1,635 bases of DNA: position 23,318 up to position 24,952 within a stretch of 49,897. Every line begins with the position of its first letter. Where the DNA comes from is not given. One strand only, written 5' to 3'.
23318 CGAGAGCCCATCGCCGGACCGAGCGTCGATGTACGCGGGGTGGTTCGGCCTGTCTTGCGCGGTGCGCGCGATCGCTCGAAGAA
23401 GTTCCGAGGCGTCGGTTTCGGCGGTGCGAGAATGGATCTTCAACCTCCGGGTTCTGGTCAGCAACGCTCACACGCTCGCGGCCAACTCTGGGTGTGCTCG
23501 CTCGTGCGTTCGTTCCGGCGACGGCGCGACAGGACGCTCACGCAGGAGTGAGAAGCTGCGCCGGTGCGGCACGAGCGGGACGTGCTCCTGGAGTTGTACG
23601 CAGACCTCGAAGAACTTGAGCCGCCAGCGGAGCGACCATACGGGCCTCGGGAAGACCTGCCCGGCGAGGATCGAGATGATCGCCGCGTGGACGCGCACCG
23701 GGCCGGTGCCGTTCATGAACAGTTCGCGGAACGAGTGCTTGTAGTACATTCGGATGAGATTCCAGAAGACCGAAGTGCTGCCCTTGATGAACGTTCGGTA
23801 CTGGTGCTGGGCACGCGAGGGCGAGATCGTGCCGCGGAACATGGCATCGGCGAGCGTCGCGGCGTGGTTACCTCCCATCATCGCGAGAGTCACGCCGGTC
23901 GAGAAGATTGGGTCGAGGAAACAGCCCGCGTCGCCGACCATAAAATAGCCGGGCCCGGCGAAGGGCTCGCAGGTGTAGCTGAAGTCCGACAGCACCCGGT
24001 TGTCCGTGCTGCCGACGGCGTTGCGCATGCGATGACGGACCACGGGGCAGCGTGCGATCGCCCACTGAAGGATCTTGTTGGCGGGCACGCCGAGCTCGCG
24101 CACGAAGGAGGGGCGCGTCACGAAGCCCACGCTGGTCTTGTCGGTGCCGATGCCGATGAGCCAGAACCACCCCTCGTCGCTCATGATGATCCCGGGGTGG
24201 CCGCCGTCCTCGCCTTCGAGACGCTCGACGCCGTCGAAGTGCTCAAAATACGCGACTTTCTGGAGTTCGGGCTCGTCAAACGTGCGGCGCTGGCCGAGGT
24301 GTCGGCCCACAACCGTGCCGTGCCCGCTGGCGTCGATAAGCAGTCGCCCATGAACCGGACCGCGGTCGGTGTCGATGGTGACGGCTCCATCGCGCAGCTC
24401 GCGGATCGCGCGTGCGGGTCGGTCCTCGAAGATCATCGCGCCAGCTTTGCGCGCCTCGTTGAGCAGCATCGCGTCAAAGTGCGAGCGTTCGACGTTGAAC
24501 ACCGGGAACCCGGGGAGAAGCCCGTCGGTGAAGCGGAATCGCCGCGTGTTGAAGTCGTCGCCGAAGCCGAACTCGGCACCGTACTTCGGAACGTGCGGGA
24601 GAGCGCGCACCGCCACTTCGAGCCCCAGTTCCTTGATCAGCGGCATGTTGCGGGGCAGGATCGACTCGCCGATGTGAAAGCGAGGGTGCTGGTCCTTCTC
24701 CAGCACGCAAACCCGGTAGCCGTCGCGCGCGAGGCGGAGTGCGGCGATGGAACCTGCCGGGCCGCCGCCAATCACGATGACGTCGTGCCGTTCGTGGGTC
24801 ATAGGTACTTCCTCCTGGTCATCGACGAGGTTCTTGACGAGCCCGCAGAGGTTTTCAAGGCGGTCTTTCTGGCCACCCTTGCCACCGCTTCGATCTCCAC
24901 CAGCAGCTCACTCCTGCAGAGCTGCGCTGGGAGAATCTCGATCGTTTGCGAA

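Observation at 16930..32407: Compact xanthomonadin/aryl-polyene-like lipid pigment cluster in a PVC-type genome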

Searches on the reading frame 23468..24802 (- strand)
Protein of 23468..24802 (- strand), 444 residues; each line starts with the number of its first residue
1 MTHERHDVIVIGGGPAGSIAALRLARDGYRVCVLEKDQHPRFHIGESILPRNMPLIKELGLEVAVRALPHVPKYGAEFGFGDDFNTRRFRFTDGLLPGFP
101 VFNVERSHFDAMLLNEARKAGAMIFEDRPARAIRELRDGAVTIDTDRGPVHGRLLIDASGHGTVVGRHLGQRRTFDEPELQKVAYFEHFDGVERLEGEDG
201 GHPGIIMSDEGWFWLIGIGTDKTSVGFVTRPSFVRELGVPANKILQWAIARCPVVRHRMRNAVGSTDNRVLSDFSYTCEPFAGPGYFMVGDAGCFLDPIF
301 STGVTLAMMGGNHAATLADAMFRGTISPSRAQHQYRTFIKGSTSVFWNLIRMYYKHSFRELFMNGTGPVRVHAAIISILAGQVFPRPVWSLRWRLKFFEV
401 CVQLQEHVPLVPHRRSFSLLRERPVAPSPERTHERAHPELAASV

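Call 3: search_protein_families(library=pfam, proteins=[window:23468-24802:-], max_evalue=0.01)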
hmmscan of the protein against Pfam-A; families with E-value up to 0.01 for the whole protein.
window:23468-24802:- (444 aa): 12 families
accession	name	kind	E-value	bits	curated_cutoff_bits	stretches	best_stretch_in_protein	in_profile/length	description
PF04820.20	Trp_halogenase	-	6.2e-23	81.8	21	2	102-359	153-391/458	Tryptophan halogenase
PF01494.25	FAD_binding_3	-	2.3e-13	50.5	22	1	6-176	2-174/349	FAD binding domain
PF01266.30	DAO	-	3.3e-13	50.3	27.9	2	7-40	1-34/353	FAD dependent oxidoreductase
PF12831.13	FAD_oxidored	-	2.7e-09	37.2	27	1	7-39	1-33/416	FAD dependent oxidoreductase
PF00890.30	FAD_binding_2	-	1.3e-07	31.7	20.4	1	7-42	1-36/414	FAD binding domain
PF13450.12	NAD_binding_8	-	2.3e-07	31.4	21.9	1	10-44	1-35/68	NAD(P)-binding Rossmann-like domain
PF03486.20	HI0933_like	-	1.1e-06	28.7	50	1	6-39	1-34/244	HI0933-like protein Rossmann domain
PF07992.20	Pyr_redox_2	-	3.3e-06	27.2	26.1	1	6-47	1-43/291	Pyridine nucleotide-disulphide oxidoreductase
PF05834.18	Lycopene_cycl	-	3.7e-06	26.7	23.4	1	7-39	1-35/380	Lycopene cyclase protein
PF01134.28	GIDA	-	4.7e-05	23.1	22.1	1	7-35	1-29/391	Glucose inhibited division protein A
PF01946.23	Thi4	-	0.00023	20.9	26.2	1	5-37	17-50/235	Thi4 family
PF13738.12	Pyr_redox_3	-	0.0046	16.7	30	1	9-39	1-32/305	Pyridine nucleotide-disulphide oxidoreductase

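Call 5: search_protein_families(library=ncbifam, proteins=[window:23468-24802:-], max_evalue=0.001)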
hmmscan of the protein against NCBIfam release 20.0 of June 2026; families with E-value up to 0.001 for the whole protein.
window:23468-24802:- (444 aa): 65 families (the best 25 are shown)
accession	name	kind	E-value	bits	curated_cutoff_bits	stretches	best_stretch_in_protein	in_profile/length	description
NF033113.0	halo_ClmS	equivalog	3.1e-53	181.2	900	1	5-325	2-328/570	chloramphenicol-biosynthetic FADH2-dependent halogenase CmlS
NF049967.1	QhpG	equivalog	3.2e-38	131.8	240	1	8-356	1-324/423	flavin-dependent monooxygenase QhpG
TIGR02032.1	GG-red-SF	subfamily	1.7e-35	123.2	158.8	1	7-316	2-295/297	geranylgeranyl reductase family protein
NF038171.1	maturase_LodB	equivalog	1.3e-29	103.5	400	1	7-358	1-349/361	lysine-epsilon-oxidase maturase LodB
NF038174.1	maturase_GoxB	equivalog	1.8e-27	96.3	400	1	6-347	1-336/358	glycine oxidase maturase GoxB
NF004835.0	PRK06185.1-4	equivalog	8.7e-15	54.4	601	2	5-71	10-77/411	FAD-dependent oxidoreductase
NF045655.1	MkRedMenJ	equivalog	2.1e-13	50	700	1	4-338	3-336/406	menaquinone reductase MenJ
NF041080.1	DGGGPL_reductase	equivalog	4.4e-13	48.9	580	2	102-323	90-317/447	digeranylgeranylglycerophospholipid reductase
NF004834.1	PRK06185.1-3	subfamily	9.8e-13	47.7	500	1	5-73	7-76/420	FAD-dependent oxidoreductase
NF004833.1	PRK06185.1-1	subfamily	4.1e-12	45.6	488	1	5-70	2-68/403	FAD-dependent oxidoreductase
NF041160.1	DGGPL_Thplmales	equivalog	2.6e-11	43.1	780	1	5-321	3-313/396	digeranylgeranylglycerophospholipid reductase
NF041385.1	Dggglyphlred_Halo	equivalog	7.9e-11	41.1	700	1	3-42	2-41/405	digeranylgeranylglycerophospholipid reductase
TIGR02023.1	BchP-ChlP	subfamily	9.6e-10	38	343.3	1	7-37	2-32/388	geranylgeranyl diphosphate reductase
NF004780.0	PRK06126.1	subfamily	3.4e-08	32.2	445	1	3-78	6-82/552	hypothetical protein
NF007542.0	PRK10157.1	subfamily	5e-08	32.1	610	1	3-37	3-37/428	FAD-dependent oxidoreductase FixC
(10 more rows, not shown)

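Call 22: search_solved_structures(query=window:23468-24802:-, max_evalue=0.0001, show_alignments=3)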
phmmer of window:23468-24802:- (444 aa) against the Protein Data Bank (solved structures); distinct sequences matched with E-value up to 0.0001: 26.
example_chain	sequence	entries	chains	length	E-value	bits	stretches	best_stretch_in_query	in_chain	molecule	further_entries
8zop_A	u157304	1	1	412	1.4e-57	198.5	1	3-348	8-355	Halogenase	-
3i3l_A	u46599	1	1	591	3.3e-46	161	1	5-329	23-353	Alkylhalidase CmlS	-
3nix_A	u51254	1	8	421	1.6e-44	155.4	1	2-386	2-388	Flavoprotein/dehydrogenase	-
5bul_A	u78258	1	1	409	2e-44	155.1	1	5-357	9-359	flavin-dependent halogenase triple mutant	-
5bva_A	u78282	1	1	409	2e-43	151.9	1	5-357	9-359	flavin-dependent halogenase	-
8gu0_A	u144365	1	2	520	8.3e-41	143.2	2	146-339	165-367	Non-heme halogenase radH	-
3e1t_A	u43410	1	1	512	2.5e-39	138.4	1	4-354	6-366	Halogenase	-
5dbj_E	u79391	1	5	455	1.5e-36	129.2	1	4-385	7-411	FADH2-dependent halogenase PltA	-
7fco_A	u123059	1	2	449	1e-35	126.4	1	7-380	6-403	ChlB4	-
5buk_A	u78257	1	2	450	1.4e-34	122.7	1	5-384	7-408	FADH2-dependent halogenase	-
6bzt_A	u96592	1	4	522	1.2e-15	60.2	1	5-305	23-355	Halogenase PltM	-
6bza_A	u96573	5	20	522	1.7e-15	59.8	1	5-305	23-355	Halogenase PltM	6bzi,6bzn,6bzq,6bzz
7xgb_A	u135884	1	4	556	2.1e-12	49.6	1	5-59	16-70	Tetracycline 7-halogenase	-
7v0b_A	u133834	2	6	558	2.1e-12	49.6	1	5-59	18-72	Tetracycline 7-halogenase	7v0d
7koe_C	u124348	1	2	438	8.3e-11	44.3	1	6-336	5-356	Electron transfer flavoprotein-quinone oxidoreductase FixC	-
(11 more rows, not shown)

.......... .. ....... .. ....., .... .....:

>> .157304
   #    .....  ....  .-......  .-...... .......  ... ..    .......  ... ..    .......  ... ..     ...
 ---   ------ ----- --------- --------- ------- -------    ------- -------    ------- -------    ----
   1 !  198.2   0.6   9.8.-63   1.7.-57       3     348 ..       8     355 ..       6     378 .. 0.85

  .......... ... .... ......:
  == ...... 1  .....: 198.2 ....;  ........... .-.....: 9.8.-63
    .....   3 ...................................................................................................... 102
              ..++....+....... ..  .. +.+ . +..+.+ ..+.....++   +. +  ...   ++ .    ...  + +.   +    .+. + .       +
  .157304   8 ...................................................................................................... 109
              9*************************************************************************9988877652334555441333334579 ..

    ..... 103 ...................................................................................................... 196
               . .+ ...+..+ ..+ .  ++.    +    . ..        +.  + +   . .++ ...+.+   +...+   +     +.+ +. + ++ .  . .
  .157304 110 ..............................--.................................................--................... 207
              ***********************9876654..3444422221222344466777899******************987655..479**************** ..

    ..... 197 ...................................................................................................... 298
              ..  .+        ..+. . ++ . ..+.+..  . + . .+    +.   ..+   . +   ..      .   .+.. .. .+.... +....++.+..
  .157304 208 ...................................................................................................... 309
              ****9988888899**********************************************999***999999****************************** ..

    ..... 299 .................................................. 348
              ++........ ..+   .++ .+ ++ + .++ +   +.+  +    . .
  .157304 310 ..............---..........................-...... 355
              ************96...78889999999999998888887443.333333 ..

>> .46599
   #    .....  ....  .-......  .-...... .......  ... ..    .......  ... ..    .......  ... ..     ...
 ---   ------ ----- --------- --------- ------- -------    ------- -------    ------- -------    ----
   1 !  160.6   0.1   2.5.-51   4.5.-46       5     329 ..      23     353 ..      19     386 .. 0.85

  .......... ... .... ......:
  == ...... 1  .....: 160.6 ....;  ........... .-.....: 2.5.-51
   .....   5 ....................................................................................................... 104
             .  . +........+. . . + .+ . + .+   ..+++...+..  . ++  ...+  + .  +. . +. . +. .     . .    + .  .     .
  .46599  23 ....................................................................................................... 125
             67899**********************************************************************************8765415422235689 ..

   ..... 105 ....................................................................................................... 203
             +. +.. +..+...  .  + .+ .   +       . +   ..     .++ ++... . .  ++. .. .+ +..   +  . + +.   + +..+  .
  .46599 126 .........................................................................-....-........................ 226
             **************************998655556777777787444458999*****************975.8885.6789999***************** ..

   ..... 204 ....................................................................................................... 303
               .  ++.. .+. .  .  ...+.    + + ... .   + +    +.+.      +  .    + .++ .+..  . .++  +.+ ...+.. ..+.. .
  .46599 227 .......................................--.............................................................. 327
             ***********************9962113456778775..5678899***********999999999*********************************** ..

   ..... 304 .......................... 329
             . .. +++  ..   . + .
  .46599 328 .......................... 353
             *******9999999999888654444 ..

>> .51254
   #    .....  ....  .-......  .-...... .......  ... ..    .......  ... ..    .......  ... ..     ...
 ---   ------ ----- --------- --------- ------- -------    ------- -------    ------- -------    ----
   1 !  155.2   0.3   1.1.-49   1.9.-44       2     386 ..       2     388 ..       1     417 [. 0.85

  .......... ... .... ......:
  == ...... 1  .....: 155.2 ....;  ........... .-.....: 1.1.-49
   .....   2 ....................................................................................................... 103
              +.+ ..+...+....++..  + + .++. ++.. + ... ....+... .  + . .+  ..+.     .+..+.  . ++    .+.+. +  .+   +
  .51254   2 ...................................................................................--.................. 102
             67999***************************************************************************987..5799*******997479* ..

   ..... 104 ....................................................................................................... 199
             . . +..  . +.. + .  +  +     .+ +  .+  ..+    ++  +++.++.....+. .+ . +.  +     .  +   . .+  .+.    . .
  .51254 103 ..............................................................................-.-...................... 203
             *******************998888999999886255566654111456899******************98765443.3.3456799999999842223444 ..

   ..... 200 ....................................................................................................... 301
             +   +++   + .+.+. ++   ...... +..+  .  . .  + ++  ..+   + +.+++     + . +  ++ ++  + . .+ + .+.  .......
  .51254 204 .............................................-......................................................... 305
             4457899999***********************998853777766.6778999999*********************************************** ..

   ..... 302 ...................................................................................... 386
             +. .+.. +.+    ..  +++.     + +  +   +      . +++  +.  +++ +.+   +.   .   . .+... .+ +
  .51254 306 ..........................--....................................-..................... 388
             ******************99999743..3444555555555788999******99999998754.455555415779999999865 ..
